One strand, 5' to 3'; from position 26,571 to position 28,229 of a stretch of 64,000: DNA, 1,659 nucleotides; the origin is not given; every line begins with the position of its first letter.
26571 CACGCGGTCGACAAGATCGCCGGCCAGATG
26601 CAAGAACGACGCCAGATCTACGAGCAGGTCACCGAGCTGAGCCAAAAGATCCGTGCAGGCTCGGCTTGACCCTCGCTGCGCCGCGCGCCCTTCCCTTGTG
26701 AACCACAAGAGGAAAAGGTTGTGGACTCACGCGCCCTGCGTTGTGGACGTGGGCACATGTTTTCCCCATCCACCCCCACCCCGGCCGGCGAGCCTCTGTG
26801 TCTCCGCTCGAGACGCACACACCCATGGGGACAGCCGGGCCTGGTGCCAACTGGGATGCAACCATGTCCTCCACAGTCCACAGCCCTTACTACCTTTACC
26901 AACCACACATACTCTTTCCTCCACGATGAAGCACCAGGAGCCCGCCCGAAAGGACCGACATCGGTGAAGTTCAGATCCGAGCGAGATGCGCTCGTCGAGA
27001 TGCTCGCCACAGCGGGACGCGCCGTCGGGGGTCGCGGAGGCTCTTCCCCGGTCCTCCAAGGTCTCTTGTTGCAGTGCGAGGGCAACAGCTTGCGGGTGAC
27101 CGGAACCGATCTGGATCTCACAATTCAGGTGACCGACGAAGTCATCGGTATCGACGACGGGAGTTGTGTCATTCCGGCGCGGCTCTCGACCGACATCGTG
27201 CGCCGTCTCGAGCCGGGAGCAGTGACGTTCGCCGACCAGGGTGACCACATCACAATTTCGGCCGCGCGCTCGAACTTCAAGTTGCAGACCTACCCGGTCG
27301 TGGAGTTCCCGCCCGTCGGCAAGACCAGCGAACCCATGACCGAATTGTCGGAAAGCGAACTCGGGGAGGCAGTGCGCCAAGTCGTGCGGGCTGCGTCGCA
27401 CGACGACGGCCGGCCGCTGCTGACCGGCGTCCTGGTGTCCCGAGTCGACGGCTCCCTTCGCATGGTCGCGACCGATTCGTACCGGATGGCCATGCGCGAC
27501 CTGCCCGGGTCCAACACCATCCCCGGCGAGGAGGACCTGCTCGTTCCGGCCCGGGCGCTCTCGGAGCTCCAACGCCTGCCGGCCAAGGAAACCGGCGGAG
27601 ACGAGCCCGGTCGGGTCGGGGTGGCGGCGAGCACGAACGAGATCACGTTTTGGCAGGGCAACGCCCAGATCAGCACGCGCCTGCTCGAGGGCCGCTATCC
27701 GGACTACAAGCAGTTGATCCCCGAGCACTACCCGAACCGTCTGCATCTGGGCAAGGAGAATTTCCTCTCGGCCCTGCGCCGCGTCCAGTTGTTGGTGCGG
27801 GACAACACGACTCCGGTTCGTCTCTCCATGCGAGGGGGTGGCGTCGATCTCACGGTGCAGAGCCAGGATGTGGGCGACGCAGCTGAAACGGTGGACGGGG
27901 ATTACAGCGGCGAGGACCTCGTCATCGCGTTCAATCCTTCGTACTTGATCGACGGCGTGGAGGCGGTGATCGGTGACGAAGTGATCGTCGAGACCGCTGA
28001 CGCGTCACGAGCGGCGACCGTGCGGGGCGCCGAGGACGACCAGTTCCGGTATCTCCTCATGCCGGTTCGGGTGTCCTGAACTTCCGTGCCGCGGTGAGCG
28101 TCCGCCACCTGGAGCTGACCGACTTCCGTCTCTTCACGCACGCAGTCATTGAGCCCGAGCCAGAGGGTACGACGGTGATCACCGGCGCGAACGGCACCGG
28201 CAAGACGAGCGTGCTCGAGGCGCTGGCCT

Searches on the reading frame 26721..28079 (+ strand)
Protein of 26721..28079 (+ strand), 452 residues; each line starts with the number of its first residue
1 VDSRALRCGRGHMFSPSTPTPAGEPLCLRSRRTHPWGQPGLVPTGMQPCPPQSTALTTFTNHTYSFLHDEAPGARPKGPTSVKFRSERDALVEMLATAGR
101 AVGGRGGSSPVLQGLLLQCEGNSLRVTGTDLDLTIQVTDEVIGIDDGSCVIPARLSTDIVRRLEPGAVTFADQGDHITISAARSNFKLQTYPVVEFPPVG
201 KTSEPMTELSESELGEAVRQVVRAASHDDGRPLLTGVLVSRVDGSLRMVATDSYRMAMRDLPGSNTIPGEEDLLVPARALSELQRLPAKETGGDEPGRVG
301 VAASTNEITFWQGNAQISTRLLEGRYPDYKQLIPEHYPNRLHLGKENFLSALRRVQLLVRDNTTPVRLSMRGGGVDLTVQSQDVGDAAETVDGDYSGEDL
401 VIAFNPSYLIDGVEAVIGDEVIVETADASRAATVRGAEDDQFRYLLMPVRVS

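Call 64: search_protein_families(library=pfam, proteins=[window:26721-28079:+], max_evalue=0.001)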
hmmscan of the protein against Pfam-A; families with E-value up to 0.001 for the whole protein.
window:26721-28079:+ (452 aa): 3 families
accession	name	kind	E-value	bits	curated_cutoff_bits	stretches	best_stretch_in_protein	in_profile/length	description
PF02768.20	DNA_pol3_beta_3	-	4.8e-27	94.6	27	1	330-450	1-121/121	DNA polymerase III beta subunit, C-terminal domain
PF02767.21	DNA_pol3_beta_2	-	7.4e-25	87.9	27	1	209-328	2-116/116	DNA polymerase III beta subunit, central domain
PF00712.24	DNA_pol3_beta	-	9e-24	84.4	24.4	1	83-197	2-117/120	DNA polymerase III beta subunit, N-terminal domain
